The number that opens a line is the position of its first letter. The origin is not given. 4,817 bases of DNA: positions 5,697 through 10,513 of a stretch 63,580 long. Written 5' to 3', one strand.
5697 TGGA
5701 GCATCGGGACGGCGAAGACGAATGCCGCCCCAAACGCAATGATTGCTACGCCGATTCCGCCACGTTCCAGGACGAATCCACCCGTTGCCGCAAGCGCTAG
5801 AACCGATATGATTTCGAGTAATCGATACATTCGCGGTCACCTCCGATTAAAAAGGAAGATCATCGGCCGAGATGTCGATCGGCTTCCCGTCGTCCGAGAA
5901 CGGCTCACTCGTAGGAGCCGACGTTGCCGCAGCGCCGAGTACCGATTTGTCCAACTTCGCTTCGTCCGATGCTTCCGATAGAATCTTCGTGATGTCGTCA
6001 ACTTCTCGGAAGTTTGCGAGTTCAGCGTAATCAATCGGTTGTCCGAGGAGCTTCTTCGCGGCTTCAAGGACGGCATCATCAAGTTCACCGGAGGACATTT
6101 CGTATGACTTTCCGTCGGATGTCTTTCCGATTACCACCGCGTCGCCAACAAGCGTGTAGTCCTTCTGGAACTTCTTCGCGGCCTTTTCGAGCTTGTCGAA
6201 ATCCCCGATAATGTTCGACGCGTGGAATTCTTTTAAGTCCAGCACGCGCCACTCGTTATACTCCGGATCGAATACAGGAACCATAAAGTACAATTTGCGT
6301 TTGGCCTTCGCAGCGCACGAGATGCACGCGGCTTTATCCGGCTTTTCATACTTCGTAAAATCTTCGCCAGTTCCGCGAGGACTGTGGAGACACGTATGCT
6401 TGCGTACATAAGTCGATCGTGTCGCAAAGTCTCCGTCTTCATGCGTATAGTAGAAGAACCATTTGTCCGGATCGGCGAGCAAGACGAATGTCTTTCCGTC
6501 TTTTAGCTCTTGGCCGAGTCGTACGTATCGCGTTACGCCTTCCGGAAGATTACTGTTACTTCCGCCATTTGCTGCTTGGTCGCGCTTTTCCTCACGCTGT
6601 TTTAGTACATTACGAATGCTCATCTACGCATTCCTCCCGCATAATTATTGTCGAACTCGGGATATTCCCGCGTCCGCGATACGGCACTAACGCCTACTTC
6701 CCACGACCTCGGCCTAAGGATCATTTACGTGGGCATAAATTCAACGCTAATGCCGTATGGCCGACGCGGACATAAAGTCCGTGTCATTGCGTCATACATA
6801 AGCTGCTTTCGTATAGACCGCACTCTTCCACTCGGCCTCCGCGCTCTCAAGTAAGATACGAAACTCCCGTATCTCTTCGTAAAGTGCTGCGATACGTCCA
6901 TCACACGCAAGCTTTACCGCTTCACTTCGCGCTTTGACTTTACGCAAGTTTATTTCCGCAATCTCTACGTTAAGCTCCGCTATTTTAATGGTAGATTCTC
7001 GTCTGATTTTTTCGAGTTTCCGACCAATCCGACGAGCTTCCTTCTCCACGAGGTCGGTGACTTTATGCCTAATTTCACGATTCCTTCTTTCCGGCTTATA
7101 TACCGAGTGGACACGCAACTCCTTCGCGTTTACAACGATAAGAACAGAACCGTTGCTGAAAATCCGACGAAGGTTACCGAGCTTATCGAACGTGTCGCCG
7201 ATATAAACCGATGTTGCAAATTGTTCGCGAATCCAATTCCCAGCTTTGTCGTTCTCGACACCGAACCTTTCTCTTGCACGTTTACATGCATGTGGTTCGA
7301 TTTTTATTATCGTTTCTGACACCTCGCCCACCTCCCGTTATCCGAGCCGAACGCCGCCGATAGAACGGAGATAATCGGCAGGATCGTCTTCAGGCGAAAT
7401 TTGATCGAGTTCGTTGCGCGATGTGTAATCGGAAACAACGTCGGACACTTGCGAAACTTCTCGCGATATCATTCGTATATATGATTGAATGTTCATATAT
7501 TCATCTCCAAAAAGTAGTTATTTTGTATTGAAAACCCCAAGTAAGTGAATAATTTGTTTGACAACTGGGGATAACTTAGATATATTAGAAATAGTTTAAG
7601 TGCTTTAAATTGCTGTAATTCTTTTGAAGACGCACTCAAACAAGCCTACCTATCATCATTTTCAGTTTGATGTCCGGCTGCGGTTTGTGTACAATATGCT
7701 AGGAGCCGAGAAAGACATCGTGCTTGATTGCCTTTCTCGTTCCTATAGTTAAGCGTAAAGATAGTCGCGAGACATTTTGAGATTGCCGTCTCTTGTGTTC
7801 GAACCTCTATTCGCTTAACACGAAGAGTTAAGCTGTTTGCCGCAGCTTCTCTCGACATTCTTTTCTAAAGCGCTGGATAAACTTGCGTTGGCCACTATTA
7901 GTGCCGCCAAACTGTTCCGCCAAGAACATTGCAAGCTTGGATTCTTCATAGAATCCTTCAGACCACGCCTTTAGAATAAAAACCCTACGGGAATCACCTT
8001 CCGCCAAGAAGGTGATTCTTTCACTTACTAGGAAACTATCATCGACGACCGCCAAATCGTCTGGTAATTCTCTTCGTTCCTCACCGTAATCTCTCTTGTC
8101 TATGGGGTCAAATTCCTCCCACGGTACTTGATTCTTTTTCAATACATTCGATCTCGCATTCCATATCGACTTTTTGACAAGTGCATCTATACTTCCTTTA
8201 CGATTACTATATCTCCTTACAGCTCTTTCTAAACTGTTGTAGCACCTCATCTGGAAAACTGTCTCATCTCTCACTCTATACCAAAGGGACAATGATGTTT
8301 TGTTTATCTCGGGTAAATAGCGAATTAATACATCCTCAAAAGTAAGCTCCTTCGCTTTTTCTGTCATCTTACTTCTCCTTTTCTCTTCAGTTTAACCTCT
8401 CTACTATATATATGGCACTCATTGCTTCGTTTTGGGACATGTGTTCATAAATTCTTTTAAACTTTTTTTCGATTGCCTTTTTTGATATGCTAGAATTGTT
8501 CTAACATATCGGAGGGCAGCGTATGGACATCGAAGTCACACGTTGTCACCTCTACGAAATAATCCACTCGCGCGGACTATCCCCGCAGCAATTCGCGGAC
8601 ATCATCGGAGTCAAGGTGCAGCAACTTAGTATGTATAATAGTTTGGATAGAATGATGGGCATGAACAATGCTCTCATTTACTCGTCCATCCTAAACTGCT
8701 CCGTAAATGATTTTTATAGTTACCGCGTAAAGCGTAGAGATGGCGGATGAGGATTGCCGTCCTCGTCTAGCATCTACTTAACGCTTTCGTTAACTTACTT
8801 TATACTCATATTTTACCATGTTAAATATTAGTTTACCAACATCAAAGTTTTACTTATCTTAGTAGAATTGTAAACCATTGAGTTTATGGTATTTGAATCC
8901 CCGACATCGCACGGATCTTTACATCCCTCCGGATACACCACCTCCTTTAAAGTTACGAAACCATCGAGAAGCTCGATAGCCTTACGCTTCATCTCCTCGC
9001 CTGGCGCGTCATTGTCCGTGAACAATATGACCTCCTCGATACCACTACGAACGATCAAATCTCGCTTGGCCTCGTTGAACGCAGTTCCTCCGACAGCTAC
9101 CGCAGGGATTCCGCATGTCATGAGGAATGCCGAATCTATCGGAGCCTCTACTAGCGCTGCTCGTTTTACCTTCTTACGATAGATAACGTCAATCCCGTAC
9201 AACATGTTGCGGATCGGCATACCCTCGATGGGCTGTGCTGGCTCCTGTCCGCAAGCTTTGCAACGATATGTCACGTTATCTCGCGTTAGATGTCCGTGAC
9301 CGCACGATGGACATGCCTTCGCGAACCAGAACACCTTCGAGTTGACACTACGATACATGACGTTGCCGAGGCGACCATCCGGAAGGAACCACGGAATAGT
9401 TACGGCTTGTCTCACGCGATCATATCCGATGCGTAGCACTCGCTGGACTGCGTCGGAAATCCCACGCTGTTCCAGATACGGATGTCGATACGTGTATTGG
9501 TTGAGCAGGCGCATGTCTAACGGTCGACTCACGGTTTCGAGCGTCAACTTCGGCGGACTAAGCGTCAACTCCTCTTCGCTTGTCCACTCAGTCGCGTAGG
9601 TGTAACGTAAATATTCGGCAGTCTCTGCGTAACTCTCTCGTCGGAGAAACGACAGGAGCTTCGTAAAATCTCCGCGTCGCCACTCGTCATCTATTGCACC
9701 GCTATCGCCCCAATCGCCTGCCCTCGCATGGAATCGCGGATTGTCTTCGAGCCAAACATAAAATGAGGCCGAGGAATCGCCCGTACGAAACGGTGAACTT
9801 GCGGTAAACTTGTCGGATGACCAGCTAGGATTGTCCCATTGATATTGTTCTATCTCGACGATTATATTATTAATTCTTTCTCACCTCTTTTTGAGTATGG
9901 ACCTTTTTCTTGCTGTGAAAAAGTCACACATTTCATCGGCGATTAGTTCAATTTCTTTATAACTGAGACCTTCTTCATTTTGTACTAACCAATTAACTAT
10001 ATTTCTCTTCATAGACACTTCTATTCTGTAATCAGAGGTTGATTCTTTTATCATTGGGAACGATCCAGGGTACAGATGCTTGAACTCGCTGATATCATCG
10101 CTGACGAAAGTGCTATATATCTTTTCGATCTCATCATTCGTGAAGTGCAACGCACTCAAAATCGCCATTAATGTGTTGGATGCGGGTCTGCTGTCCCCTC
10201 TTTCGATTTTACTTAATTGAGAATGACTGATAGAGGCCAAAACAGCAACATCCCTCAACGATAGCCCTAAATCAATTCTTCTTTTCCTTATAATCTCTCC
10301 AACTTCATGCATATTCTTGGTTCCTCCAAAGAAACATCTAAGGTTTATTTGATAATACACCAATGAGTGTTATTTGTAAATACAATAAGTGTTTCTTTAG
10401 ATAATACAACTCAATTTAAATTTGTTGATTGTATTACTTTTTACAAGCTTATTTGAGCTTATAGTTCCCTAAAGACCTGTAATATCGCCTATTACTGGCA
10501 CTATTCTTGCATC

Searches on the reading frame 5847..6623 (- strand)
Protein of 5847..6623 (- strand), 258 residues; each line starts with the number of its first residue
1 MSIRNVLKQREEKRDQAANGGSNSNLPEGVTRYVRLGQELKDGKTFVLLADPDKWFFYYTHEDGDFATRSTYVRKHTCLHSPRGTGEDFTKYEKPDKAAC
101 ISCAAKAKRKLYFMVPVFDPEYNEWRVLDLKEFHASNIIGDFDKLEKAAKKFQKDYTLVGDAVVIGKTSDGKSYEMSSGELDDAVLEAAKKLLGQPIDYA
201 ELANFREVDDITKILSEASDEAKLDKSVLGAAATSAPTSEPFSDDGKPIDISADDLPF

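Call 26: search_protein_families(library=pfam, proteins=[window:5847-6623:-], max_evalue=0.001)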
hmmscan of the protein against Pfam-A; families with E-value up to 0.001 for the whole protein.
window:5847-6623:- (258 aa): 0 families

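Call 39: search_protein_families(library=phrogs, proteins=[window:5847-6623:-], max_evalue=0.001)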
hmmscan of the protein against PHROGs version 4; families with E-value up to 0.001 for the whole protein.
window:5847-6623:- (258 aa): 1 family
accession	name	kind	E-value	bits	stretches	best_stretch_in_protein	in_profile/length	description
phrog_20486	-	DNA, RNA and nucleotide metabolism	1.3e-108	363.2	1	1-236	1-240/254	DNA binding protein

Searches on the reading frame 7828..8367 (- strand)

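Call 39: search_protein_families(library=phrogs, proteins=[window:7828-8367:-], max_evalue=0.001)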
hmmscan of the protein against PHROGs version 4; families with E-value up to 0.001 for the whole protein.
window:7828-8367:- (179 aa): 2 families
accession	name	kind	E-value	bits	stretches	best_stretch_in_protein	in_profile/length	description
phrog_24888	-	unknown function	2.8e-34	119.5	1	17-175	17-175/177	-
phrog_27067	-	unknown function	0.00066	20.3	0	11-68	55-112/242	-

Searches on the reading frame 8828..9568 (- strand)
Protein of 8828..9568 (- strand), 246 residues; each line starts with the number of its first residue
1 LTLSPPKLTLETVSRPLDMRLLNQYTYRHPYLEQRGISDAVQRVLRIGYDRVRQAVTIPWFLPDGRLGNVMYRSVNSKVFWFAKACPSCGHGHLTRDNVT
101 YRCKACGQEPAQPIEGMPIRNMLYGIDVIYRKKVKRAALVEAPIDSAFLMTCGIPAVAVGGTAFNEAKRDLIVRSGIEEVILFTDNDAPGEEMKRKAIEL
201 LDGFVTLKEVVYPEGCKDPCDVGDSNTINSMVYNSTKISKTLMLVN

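Call 26: search_protein_families(library=pfam, proteins=[window:8828-9568:-], max_evalue=0.001)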
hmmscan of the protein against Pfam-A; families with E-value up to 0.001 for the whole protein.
window:8828-9568:- (246 aa): 3 families
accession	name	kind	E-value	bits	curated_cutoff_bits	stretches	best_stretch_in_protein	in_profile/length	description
PF13155.12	Toprim_2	-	1.7e-10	41.6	22.1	1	139-222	2-87/88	Toprim-like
PF13662.12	Toprim_4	-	1.3e-06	29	25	1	138-202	4-76/85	Toprim domain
PF01751.28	Toprim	-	3.4e-05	24.4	23.1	1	139-202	4-81/96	Toprim domain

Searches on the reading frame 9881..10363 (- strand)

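Call 39: search_protein_families(library=phrogs, proteins=[window:9881-10363:-], max_evalue=0.001)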
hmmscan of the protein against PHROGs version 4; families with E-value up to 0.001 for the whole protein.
window:9881-10363:- (160 aa): 13 families
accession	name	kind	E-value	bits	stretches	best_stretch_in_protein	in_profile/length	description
phrog_3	-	transcription regulation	1.7e-10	42.3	1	15-110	83-179/430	transcriptional repressor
phrog_8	-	transcription regulation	2.2e-07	31.7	1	17-82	73-218/346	transcriptional regulator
phrog_32768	-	unknown function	1e-06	28.7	1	18-83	7-73/446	-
phrog_2439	-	transcription regulation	2.2e-06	27.8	1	21-77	8-64/367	transcriptional regulator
phrog_4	-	transcription regulation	2.7e-06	27.6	1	16-78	128-190/400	transcriptional repressor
phrog_7241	-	transcription regulation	5e-06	27.6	1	23-78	64-119/122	transcriptional regulator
phrog_5823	-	transcription regulation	5e-06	26.9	1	17-75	3-62/404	transcriptional regulator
phrog_6288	-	unknown function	8.2e-06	26.6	1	15-72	24-82/322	-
phrog_2967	-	transcription regulation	5.7e-05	23.8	1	16-115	6-104/225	transcriptional regulator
phrog_27318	-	unknown function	0.0002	21.7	1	42-88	25-71/289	-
phrog_9908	-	DNA, RNA and nucleotide metabolism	0.00065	19.9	1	23-78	16-71/282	DNA binding protein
phrog_6463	-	DNA, RNA and nucleotide metabolism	0.0008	20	0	26-84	35-101/208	HTH DNA binding protein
phrog_7126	-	DNA, RNA and nucleotide metabolism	0.00099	20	0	30-74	27-72/120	HTH DNA binding protein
